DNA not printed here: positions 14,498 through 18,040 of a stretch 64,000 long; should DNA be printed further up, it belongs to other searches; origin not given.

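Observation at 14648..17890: Two giant secreted beta-helix + purple-acid-phosphatase-like metallophosphoesterase fusions in a glycan locus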

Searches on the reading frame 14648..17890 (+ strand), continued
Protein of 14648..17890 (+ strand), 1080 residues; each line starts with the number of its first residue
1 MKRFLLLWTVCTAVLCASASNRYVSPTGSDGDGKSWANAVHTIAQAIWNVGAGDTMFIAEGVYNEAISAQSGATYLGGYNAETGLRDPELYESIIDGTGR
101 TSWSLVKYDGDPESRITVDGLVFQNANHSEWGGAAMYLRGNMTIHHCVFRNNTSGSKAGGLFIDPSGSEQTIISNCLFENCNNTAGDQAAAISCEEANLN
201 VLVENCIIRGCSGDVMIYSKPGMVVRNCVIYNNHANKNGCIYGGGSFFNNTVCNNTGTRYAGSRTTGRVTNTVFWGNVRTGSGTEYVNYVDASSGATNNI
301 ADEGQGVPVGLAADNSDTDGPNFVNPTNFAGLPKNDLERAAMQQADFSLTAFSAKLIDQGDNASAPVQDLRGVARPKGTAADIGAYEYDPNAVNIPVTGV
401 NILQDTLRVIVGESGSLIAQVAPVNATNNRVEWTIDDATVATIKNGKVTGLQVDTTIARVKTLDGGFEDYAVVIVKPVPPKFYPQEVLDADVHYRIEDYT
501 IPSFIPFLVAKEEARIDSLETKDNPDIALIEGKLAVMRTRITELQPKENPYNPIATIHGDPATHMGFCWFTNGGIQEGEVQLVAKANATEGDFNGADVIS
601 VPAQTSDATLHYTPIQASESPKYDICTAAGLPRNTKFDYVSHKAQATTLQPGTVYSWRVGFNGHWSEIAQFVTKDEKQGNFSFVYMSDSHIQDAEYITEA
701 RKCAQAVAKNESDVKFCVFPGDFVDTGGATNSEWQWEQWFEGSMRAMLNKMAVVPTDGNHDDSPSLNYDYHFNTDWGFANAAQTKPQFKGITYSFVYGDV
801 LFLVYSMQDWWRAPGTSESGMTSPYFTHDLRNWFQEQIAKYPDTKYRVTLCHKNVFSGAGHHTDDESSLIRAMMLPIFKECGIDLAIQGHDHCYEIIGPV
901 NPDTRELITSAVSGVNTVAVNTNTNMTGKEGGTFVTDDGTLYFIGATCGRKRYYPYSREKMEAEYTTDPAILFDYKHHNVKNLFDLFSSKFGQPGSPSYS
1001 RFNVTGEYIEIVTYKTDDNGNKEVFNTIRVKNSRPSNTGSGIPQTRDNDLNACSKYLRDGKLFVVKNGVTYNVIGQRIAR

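Call 19: search_protein_families(library=pfam, proteins=[L004:5750-8149:+, L004:8155-9975:+], max_evalue=0.1)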
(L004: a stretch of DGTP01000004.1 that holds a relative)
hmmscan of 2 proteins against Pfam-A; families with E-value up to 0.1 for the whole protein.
L004:5750-8149:+ (799 aa): 4 families
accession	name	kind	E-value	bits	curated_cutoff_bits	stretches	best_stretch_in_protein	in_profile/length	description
PF16656.11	Pur_ac_phosph_N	-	2.1e-14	54.3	30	1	366-479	2-93/93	Purple acid Phosphatase, N-terminal domain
PF00149.33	Metallophos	-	2.6e-12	48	21.5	1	489-699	3-191/191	Calcineurin-like phosphoesterase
PF13229.12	Beta_helix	-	0.0004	20.5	25.9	1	143-238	10-92/158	Right handed beta helix region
PF16655.11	PhoD_N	-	0.015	16.2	30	0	445-479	56-90/90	PhoD-like phosphatase, N-terminal domain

L004:8155-9975:+ (606 aa): 3 families
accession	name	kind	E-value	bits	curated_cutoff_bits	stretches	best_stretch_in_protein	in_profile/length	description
PF16656.11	Pur_ac_phosph_N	-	3.7e-14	53.5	30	1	80-198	1-93/93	Purple acid Phosphatase, N-terminal domain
PF00149.33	Metallophos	-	3.6e-11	44.3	21.5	1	207-419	2-191/191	Calcineurin-like phosphoesterase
PF20606.3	DUF6799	-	0.066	13.4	26.8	1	572-597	24-48/63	Domain of unknown function (DUF6799)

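Call 33: search_solved_structures(query=A1, max_evalue=1, show_alignments=3)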
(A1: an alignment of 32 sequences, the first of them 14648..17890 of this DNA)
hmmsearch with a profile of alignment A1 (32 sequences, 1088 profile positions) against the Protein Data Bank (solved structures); distinct sequences matched with E-value up to 1: 8.
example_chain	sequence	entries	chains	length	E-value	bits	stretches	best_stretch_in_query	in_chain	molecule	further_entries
7quz_AAA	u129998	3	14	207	2.2e-15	58.8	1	392-481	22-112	Beta-1,3-glucanase bglH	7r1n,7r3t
2l04_A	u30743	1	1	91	0.0039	18.2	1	395-476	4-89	Major tail protein V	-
9mfe_A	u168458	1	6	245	0.0057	17.7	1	392-476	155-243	Major tail protein V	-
7t4f_A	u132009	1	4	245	0.05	14.6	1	392-476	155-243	Tail tube protein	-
6p3e_A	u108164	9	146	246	0.051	14.5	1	392-476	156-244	Tail tube protein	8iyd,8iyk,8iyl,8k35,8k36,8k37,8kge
3tgh_A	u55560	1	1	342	0.059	14.3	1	869-923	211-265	Glideosome-associated protein 50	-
7v0f_A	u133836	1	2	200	0.88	10.4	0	81-138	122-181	6-carboxy-5,6,7,8-tetrahydropterin synthase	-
3ot6_A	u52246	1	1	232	0.9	10.4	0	425-481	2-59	Enoyl-CoA hydratase/isomerase family protein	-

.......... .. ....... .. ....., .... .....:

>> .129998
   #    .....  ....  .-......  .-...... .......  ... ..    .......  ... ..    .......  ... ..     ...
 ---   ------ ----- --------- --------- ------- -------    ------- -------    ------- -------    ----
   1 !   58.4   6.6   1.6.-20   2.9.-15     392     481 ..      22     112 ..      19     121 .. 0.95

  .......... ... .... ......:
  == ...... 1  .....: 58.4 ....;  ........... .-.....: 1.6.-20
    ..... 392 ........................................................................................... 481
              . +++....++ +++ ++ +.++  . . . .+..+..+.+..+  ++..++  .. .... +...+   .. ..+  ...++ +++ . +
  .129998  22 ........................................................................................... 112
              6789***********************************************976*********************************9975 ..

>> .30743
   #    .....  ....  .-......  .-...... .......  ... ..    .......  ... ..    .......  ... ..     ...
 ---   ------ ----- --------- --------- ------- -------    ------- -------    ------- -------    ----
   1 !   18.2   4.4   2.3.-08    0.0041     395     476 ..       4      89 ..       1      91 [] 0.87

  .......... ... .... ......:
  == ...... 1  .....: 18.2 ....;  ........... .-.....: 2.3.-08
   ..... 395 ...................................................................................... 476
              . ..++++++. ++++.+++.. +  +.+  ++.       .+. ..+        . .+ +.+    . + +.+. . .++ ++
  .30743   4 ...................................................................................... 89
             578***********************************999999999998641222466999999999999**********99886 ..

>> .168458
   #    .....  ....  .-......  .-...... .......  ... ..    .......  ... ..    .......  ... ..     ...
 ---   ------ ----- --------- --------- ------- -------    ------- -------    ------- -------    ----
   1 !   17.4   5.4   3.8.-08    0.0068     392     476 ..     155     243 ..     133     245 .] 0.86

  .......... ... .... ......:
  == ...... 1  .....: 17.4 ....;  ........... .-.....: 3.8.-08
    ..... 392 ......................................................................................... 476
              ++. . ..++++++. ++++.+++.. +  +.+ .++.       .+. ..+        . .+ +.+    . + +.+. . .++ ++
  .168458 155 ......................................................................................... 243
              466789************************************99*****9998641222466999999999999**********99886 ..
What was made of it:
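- Closest known: Purple acid phosphatases. Different: Identity is 12-17%, and a profile of the A family finds no PAP in the PDB by sequence (call 33).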

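Call 37: search_protein_representatives(protein=window:14648-17890:+)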
Query: 1080 residues. Proteins with E-value up to 0.001 (for the whole library): 19856; up to 1e-10: 5727; up to 1e-30: 576. The best 150 are listed.
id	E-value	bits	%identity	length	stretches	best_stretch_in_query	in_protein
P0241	0.0e+00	1397.5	60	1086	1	1-1078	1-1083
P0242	2.2e-283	959.3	47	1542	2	22-1077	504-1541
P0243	4.6e-258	875.5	46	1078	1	15-1046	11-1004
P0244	6.7e-236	802.1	42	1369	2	2-1037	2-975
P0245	8.4e-226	768.7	42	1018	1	3-1039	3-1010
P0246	4.4e-209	713.3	44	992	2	198-1038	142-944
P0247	4.6e-207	706.6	50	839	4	544-1035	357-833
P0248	4.0e-188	643.9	52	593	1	484-1077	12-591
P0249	3.9e-174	597.6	37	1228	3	528-1030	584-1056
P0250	3.4e-173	594.5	39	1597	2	488-1041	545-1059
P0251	2.3e-172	591.7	41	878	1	244-1045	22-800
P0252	4.5e-172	590.8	39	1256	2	495-1038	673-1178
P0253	1.4e-168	579.2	44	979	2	381-1079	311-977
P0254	9.5e-161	553.3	35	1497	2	535-1034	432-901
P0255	3.9e-140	485.0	36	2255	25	392-477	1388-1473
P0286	7.6e-85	302.0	39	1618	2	495-1035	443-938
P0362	2.2e-57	211.0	38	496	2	640-1035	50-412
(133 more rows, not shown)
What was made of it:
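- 16097..16282 (+): A: helical linker with the conserved DYT(I/V)PS(F/W) motif (aa 484-545), the first element of the widespread A-type core. Representative search (call 37).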

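Call 48: predict_structure(alignment_id=A1)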
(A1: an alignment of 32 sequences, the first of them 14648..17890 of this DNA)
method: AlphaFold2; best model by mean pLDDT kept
length: 1080 residues; sequences in the alignment: 32
mean_pLDDT: 71.8   pTM: 0.49
mean pLDDT of the five models: 71.8, 71.6, 71.3, 64.9, 58.4
residues with pLDDT >= 90: 158; 70-90: 500; 50-70: 255; < 50: 167
segments of 3 or more residues with pLDDT < 50: 1-3, 11-18, 480-483, 501-504, 513-524, 614-621, 723-731, 759-790, 809-816, 857-866, 891-896, 917-927, 946-956, 964-966, 974-981, 1036-1052
pLDDT, mean of each block of 10 residues (from residue 1): 50 46 87 85 86 89 87 91 82 88 71 90 84 79 92 81 85 92 70 76 92 87 91 83 91 81 88 83 64 83 83 81 79 77 81 87 83 79 83 84 84 82 82 91 85 92 90 76 50 54 50 46 49 57 62 80 86 84 91 87 77 47 54 62 86 92 88 83 73 61 84 82 44 58 80 67 44 31 39 79 70 50 63 84 82 52 48 72 73 52 61 52 43 57 50 47 51 47 52 61 85 75 74 50 35 53 66 67
secondary structure, 60 per line:
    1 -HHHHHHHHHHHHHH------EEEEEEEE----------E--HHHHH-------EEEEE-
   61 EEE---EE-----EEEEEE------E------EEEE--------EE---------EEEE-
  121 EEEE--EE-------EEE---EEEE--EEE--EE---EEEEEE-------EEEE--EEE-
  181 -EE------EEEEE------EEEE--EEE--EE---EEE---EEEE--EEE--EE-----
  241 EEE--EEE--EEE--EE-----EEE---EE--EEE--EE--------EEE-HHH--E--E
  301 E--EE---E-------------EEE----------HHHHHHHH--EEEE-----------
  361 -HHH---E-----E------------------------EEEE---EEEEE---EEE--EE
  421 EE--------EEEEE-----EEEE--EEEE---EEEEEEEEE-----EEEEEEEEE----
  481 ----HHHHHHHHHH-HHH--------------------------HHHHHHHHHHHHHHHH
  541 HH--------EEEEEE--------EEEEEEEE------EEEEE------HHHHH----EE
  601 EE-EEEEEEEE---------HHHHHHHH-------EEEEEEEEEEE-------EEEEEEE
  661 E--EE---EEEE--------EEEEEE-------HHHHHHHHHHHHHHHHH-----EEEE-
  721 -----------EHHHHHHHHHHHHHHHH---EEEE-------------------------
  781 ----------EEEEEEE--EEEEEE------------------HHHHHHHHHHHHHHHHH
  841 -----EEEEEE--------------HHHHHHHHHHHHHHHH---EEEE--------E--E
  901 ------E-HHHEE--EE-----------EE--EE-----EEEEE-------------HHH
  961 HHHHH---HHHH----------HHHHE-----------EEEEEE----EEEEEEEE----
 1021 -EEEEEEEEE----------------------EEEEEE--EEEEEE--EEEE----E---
elements in order (helices of 4 or more, strands of 3 or more residues): H2-15 E22-29 H43-47 E55-59 E61-63 E74-79 E93-96 E116-119 E121-124 E136-138 E142-145 E148-150 E158-163 E171-174 E177-179 E190-194 E201-204 E207-209 E217-219 E223-226 E229-231 E241-243 E246-248 E251-253 E263-265 E273-275 E288-290 E323-325 H336-343 E346-349 E399-402 E406-410 E414-416 E419-422 E431-435 E441-444 E447-450 E454-462 E468-476 H485-494 H525-542 E551-556 E565-572 E579-583 H590-594 E599-602 E604-611 H621-628 E636-646 E654-661 E669-672 E681-686 H694-710 E716-719 H733-748 E752-755 E791-797 E800-805 H824-840 E846-851 H866-881 E885-888 E940-944 H958-965 H969-972 H983-986 E999-1004 E1009-1016 E1022-1030 E1053-1058 E1061-1066 E1069-1072
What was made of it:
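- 14648..14707 (+): A: predicted signal peptide (aa 1-20, ...LCASA|S). Helix at residues 2-15 in the model (call 48).
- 14708..15817 (+): A: right-handed beta-helix (aa 21-390), ending in a choice-of-anchor Q segment. pLDDT about 80-90 (call 48).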
